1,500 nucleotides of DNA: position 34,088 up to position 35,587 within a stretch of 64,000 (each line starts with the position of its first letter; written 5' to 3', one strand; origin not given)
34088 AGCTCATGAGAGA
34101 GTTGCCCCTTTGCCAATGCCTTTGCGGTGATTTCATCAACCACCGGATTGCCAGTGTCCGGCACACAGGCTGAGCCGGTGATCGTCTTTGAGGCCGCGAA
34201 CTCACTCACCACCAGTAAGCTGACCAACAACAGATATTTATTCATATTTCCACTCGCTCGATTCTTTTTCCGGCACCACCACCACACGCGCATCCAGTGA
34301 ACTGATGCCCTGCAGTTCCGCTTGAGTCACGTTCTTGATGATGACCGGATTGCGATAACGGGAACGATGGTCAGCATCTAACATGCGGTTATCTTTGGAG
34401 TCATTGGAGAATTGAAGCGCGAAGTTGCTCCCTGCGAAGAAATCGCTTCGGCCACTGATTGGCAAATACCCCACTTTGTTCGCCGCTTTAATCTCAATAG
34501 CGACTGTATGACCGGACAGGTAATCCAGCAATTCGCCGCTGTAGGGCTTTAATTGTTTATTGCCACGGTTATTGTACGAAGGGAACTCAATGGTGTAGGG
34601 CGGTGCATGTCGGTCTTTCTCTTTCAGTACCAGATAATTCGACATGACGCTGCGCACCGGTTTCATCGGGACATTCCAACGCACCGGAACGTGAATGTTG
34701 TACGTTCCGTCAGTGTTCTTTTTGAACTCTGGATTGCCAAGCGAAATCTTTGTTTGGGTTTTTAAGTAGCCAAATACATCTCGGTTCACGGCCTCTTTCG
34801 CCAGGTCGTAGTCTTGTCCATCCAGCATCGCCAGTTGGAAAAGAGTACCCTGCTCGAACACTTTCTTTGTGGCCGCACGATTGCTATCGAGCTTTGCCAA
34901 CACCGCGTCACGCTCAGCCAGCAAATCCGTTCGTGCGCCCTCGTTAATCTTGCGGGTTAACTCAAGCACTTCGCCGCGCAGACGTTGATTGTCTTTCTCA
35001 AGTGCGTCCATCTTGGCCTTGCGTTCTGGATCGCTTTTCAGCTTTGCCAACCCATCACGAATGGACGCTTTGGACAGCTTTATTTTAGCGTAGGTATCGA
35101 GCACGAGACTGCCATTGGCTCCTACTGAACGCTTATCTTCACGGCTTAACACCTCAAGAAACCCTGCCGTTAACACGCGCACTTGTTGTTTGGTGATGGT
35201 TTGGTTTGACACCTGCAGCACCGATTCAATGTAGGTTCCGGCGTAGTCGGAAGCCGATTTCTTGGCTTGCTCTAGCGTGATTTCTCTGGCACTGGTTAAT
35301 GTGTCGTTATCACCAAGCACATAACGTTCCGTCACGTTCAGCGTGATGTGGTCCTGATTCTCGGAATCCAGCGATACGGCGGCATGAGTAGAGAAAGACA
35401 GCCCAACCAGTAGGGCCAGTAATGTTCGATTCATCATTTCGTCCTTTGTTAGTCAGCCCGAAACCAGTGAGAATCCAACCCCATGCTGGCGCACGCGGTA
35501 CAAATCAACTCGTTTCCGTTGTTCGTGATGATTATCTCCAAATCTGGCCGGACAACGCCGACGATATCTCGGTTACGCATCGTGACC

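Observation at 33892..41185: Tightly coupled operon: giant Cys-rich TraN-like protein plus four uncharacterised exported proteins, with no type IV secretion genes nearby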

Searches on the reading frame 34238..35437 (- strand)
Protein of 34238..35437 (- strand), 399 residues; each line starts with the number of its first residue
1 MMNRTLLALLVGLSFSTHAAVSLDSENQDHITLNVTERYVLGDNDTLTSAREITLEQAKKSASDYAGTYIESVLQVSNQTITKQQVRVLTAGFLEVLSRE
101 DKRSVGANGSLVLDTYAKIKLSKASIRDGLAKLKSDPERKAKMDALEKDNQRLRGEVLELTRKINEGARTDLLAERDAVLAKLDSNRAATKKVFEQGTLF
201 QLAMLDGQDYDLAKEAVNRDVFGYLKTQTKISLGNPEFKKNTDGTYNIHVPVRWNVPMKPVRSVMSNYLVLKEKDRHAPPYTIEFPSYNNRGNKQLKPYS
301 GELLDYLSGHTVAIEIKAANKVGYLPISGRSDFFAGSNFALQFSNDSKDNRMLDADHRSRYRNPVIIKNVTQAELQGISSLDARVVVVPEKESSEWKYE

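Call 4: search_protein_families(library=pfam, proteins=[window:34238-35437:-], max_evalue=0.1)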
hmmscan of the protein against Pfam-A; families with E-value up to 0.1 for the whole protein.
window:34238-35437:- (399 aa): 1 family
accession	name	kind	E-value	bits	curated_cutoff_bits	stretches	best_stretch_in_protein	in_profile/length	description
PF02183.23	HALZ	-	0.0012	19.4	28.1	1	140-163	18-41/43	Homeobox associated leucine zipper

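Call 21: search_dna_similar(query=window:34238-35437:-, collection=plasmids, mode=protein, max_rows=40, max_evalue=0.001)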
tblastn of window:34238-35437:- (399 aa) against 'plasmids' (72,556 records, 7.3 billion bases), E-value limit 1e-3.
Records with a match: 13; places in all: 14; records where one place covers at least 80% of the query: 10.
Best place of each record, by identity: >=99% 2; <60% 11.
By first word of the organism name: Vibrio 11; Alteromonas 1; Halomonas 1.
By predicted mobility (MOB-suite, as given by PLSDB): non-mobilizable 7; conjugative 6.
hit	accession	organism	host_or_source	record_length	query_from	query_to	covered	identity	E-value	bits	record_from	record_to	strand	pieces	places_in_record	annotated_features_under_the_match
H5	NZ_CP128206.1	Vibrio furnissii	Homo sapiens,stool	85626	1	399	100%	100.0%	0e+0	818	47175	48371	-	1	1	hypothetical protein (x2)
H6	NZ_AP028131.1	Vibrio fluvialis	Homo sapiens,Stool sample from a ...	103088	1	399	100%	99.7%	0e+0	817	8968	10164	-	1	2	hypothetical protein (x2)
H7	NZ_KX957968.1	Vibrio alginolyticus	shrimip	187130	1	389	97%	41.5%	2e-87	296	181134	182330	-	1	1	hypothetical protein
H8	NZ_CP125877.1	Vibrio harveyi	Vibriosis affected Asian seabass (Lates ...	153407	1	389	97%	41.2%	1e-87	297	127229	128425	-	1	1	hypothetical protein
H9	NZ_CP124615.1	Vibrio sp. YMD68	pure culture,sediment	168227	1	389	97%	41.2%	2e-87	296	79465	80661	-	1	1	hypothetical protein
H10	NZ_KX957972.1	Vibrio parahaemolyticus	shrimp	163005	1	389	97%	41.0%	4e-87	295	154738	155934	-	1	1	hypothetical protein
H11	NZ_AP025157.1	Vibrio penaeicida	Penaeus japonicus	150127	1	389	97%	40.7%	3e-87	296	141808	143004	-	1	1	hypothetical protein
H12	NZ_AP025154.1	Vibrio penaeicida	Penaeus japonicus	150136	1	389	97%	40.7%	3e-87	296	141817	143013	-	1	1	hypothetical protein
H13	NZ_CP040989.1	Vibrio furnissii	NIST Mixed Microbial RM strain,ATCC ...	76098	69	390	81%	25.0%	1e-22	107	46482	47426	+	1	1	hypothetical protein (x2)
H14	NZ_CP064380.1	Vibrio furnissii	-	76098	69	390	81%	25.0%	1e-22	107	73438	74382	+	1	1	hypothetical protein (x2)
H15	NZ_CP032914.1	Alteromonas sp. RKMC-009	Runway 10 Reef (10-12 m)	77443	202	376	44%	26.5%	2e-13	80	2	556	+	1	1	none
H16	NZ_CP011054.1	Halomonas sp. KO116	Nile Delta Mediterranean Sea surface ...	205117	10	154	36%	28.3%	2e-6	58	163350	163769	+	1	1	hypothetical protein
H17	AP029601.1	Vibrio sp. MAO6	-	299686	39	183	36%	26.2%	1e-3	49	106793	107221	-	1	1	hypothetical protein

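Call 23: get_annotated_region(hit=H7, flank=12000)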
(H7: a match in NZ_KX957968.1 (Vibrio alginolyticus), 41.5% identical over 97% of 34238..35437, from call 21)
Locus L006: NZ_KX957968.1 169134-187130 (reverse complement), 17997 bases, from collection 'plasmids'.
description: Vibrio alginolyticus plasmid pVAS19, complete sequence
organism: Vibrio alginolyticus (NCBI taxid 663)
taxonomy: Bacteria; Pseudomonadota; Gammaproteobacteria; Vibrionales; Vibrionaceae; Vibrio; Vibrio alginolyticus
host: -; source: shrimip; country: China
typing (MOB-suite, as given by PLSDB): conjugative; replicon rep_cluster_1134; relaxase MOBH; mating-pair formation MPF_F
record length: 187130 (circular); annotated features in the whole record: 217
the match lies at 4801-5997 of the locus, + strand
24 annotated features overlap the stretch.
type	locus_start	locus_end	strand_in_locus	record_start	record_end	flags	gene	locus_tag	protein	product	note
CDS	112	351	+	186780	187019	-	-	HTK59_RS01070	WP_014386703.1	hypothetical protein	-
CDS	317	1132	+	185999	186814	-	-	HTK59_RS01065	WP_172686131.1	hypothetical protein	-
CDS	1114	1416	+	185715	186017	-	-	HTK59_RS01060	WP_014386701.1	hypothetical protein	-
CDS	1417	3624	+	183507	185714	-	-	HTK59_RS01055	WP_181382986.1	DNA topoisomerase 3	GO:0006265 - DNA topological change [Evidence IEA]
CDS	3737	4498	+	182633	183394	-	-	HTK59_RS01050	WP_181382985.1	hypothetical protein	-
CDS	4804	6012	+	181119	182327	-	-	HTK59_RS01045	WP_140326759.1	hypothetical protein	-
CDS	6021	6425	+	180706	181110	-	-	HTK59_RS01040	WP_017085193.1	hypothetical protein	-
CDS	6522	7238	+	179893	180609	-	-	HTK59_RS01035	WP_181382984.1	LPP20 family lipoprotein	-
CDS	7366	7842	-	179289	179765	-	-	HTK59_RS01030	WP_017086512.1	hypothetical protein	-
CDS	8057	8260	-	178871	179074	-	-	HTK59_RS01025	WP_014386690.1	hypothetical protein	-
CDS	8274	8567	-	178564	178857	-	-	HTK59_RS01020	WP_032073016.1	hypothetical protein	-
CDS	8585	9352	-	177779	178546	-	-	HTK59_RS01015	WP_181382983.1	hypothetical protein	-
CDS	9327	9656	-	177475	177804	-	-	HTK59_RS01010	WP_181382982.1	hypothetical protein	-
CDS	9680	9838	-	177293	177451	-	-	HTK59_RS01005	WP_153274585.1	hypothetical protein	-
CDS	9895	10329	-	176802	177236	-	-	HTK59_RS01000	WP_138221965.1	hypothetical protein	-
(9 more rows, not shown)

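Call 24: get_annotated_region(hit=H13, flank=7000)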
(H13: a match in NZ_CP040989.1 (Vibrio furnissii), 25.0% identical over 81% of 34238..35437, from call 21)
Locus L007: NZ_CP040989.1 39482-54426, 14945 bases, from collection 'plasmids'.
description: Vibrio furnissii strain FDAARGOS_777 plasmid unnamed1, complete sequence
organism: Vibrio furnissii (NCBI taxid 29494)
taxonomy: Bacteria; Pseudomonadota; Gammaproteobacteria; Vibrionales; Vibrionaceae; Vibrio; Vibrio furnissii
host: -; source: NIST Mixed Microbial RM strain,ATCC Isolate; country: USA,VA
typing (MOB-suite, as given by PLSDB): non-mobilizable
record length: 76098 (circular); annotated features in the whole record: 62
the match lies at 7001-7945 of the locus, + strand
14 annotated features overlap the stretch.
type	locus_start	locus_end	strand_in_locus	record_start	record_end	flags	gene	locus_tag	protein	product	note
CDS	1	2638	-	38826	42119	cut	-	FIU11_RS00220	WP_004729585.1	EAL domain-containing protein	-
CDS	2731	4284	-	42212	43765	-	-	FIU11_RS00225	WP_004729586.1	PAS domain-containing methyl-accepting chemotaxis protein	GO:0006935 - chemotaxis [Evidence IEA]; GO:0007165 - signal transduction [Evidence IEA]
CDS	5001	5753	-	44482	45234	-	-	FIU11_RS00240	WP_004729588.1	hypothetical protein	-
CDS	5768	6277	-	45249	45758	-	mobI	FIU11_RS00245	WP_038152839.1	conjugative transfer protein MobI(A/C)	-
CDS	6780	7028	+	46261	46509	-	-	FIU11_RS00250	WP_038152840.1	hypothetical protein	-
CDS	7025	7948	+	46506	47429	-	-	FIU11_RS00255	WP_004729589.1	hypothetical protein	-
CDS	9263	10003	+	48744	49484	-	istB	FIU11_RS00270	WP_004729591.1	IS21-like element ISVch3 family helper ATPase IstB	-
CDS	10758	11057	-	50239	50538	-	-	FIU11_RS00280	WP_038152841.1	hypothetical protein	-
CDS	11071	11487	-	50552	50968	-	-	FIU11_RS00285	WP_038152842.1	hypothetical protein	-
CDS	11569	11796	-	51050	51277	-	-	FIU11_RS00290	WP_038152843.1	hypothetical protein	-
CDS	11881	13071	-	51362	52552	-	-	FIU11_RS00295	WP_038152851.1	DUF3150 domain-containing protein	-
CDS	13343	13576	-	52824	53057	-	-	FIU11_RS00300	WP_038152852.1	hypothetical protein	-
CDS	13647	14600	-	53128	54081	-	-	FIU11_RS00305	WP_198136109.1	AAA family ATPase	-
CDS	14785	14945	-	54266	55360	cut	-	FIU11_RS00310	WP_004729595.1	YqaJ viral recombinase family protein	-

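Call 25: search_protein_families(library=ncbifam, proteins=[window:34238-35437:-, L006:6021-6425:+, L006:6522-7238:+, L006:3737-4498:+], max_evalue=0.1)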
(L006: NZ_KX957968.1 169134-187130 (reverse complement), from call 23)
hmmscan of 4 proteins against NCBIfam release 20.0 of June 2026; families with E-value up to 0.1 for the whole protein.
window:34238-35437:- (399 aa): 0 families

L006:6021-6425:+ (134 aa): 0 families

L006:6522-7238:+ (238 aa): 3 families
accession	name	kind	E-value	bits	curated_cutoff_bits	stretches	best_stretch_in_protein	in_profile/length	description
NF040598.1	Ala_zip_lipo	subfamily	0.01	16.4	43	1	4-55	1-55/90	Lpp/OprI family alanine-zipper lipoprotein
NF041270.1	bla_Bcer_III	exception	0.039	13.3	670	1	9-59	16-64/314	class A beta-lactamase BlaIII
NF010291.0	PRK13731.1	equivalog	0.06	12.8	445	0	3-40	2-39/243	conjugal transfer complement resistance protein TraT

L006:3737-4498:+ (253 aa): 0 families

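Call 26: find_homologous_proteins(query=window:34238-35437:-, max_evalue=0.001)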
Query window:34238-35437:- (399 aa): 45 proteins with E <= 0.001 among 8000 candidates.
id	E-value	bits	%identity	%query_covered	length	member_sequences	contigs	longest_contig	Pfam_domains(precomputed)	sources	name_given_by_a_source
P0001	2.5e-255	864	100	100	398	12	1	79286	-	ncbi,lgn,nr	ncbi:hypothetical protein DDN26_14730 [Vibrio cholerae]|nr:hypothetical protein [Vibrio cholerae]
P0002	1.3e-184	631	73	100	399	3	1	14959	-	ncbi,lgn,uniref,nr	ncbi:hypothetical protein L9W73_15205 [Vibrio aestuarianus]|uniref:Uncharacterized protein n=1 Tax=V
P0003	3.3e-184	630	73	100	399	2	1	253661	-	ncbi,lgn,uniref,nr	ncbi:hypothetical protein L9X50_00325 [Vibrio aestuarianus]|uniref:hypothetical protein n=1 Tax=Vibr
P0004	2.6e-183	627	72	100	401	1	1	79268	-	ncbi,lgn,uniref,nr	ncbi:hypothetical protein G6Z92_06460 [Vibrio aestuarianus subsp. cardii]|uniref:hypothetical protei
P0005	1.1e-178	612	72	97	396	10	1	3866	-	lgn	-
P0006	2.1e-131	456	57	100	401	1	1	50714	-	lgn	-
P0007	3.9e-128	446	53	99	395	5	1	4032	-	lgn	-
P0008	1.2e-123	431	53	100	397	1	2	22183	-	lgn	-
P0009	4.3e-120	419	51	100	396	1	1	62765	-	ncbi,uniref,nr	ncbi:hypothetical protein F0249_16920 [Vibrio sp. 03-59-1]|uniref:hypothetical protein n=1 Tax=Vibri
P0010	1.4e-117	411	52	99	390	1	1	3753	-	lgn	-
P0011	2.7e-117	410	51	99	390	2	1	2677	-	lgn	-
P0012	1.3e-116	408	51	100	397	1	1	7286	-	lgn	-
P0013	9.7e-116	405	52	94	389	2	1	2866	-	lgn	-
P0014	4.4e-115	403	50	100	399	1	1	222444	-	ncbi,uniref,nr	ncbi:hypothetical protein BIT28_24605 [Photobacterium proteolyticum]|uniref:Uncharacterized protein 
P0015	1.6e-112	394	49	99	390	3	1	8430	-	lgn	-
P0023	9.0e-103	362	46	100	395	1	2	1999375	-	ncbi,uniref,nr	ncbi:hypothetical protein P7F88_03855 [Vibrio hannami]|uniref:hypothetical protein n=1 Tax=Vibrio ha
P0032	1.2e-91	326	45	97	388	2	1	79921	-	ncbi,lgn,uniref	ncbi:hypothetical protein [Vibrio sp. 10N]|uniref:hypothetical protein n=1 Tax=Vibrio sp. 10N TaxID=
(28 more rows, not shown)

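Call 27: find_encoding_contigs(protein=P0003, flank=10000, max_places=2)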
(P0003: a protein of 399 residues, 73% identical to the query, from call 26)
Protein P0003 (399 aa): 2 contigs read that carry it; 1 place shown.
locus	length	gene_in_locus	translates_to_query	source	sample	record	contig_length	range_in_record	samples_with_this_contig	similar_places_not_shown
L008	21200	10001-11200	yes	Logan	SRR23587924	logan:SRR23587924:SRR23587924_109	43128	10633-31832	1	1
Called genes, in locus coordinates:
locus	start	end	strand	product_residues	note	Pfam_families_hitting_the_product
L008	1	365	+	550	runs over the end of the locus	-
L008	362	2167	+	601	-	PF00589:Phage_integrase (faint)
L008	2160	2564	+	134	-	-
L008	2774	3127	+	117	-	PF13358:DDE_3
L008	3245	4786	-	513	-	PF07514:TraI_2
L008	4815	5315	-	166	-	PF19456:MobI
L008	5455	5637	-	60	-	PF05930:Phage_AlpA, PF13384:HTH_23 (weak), PF12728:HTH_17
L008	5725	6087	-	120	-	-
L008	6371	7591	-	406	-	PF13356:Arm-DNA-bind_3, PF22022:Phage_int_M, PF00589:Phage_integrase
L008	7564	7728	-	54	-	-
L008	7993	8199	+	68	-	-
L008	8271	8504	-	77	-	-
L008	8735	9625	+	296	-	-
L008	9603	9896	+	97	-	-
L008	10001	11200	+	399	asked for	-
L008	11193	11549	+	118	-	-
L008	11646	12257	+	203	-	-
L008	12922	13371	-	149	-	PF06610:AlaE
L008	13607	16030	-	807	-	PF02743:dCache_1 (weak), PF22673:MCP-like_PDC_1, PF00512:HisKA, PF02518:HATPase_c, PF00072:Response_reg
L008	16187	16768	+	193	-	PF03695:UPF0149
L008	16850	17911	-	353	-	PF02445:NadA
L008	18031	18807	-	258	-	PF16331:TolA_bind_tri, PF25058:ARM_TT21 (faint), PF07719:TPR_2 (faint), PF13181:TPR_8 (faint), PF13432:TPR_16 (weak), PF00515:TPR_1 (faint), PF14559:TPR_19 (faint), PF13174:TPR_6 (weak)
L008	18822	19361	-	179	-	PF00691:OmpA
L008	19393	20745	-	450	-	PF04052:TolB_N, PF26550:Tricorn_2nd, PF14583:Pectate_lyase22 (faint), PF25174:Beta-prop_THOC3 (faint), PF26549:Tricorn_N (weak), PF07676:PD40, PF26549:Tricorn_N, PF07676:PD40, +1 more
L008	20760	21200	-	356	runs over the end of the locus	PF06519:TolA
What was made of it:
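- Closest known: Sfx. Same: Orphan copies occur on a traN-less island (call 27).
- A V. aestuarianus island carries the sfx-like-97-399-118-203 set without traN (call 27), so the set is kept apart from the T4SS. It also lies away from traN in the pAQU-type plasmid pVAS19 (call 23) and on a traN-less island (call 27).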

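Call 28: find_encoding_contigs(protein=P0014, flank=10000, max_places=2)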
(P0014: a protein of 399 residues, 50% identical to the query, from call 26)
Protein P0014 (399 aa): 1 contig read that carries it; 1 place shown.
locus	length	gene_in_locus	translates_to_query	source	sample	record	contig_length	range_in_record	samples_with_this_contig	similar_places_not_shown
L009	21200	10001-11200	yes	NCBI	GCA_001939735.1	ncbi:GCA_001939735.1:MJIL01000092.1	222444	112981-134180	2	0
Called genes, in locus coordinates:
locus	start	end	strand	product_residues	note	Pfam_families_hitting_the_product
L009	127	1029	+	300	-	PF00126:HTH_1, PF03466:LysR_substrate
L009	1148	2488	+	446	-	PF01554:MatE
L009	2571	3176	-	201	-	PF01292:Ni_hydr_CYTB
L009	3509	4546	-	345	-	PF00724:Oxidored_FMN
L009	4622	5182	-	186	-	PF02627:CMD (weak)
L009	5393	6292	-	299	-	PF00126:HTH_1, PF03466:LysR_substrate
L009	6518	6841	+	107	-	PF03992:ABM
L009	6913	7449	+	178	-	PF13577:SnoaL_4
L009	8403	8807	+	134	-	PF00165:HTH_AraC, PF12833:HTH_18, PF00165:HTH_AraC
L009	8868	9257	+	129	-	PF00903:Glyoxalase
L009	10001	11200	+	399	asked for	-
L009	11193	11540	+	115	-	-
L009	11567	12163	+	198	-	-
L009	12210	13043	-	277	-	PF01261:AP_endonuc_2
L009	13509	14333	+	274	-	PF04962:KduI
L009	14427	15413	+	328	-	PF01408:GFO_IDH_MocA, PF02894:GFO_IDH_MocA_C, PF22725:GFO_IDH_MocA_C3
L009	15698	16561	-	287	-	PF01418:HTH_6, PF01380:SIS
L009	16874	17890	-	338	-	PF02653:BPD_transp_2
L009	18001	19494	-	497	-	PF00005:ABC_tran, PF13304:AAA_21 (faint), PF00005:ABC_tran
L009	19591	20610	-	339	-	PF00532:Peripla_BP_1, PF13407:Peripla_BP_4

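Call 29: find_encoding_contigs(protein=P0023, flank=10000, max_places=2)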
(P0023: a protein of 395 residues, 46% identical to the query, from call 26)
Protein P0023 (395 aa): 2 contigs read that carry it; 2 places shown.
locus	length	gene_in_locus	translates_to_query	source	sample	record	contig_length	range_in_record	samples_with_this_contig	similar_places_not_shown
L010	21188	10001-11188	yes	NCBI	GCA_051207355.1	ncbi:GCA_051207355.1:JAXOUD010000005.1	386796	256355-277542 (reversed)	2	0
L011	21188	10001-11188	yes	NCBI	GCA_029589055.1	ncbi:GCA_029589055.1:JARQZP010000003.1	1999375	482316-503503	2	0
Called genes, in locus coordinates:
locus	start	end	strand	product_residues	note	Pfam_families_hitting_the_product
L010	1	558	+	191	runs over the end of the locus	-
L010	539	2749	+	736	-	-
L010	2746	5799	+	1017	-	PF00589:Phage_integrase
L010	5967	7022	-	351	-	-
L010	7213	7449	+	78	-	PF13560:HTH_31 (weak), PF01381:HTH_3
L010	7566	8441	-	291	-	-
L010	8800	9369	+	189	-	-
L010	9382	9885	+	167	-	-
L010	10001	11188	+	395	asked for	-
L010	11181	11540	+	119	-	-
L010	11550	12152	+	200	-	-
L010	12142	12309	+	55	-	-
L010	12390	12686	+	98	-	PF20274:cREC_REC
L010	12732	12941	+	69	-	-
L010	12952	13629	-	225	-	PF00293:NUDIX, PF21906:WHD_NrtR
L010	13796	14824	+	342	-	PF01145:Band_7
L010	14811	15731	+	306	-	-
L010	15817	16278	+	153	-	PF06941:NT5C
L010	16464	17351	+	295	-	-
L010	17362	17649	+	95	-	-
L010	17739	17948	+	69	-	-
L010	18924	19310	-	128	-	PF12833:HTH_18, PF00165:HTH_AraC (weak)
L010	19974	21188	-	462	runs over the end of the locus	PF01554:MatE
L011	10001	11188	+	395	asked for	-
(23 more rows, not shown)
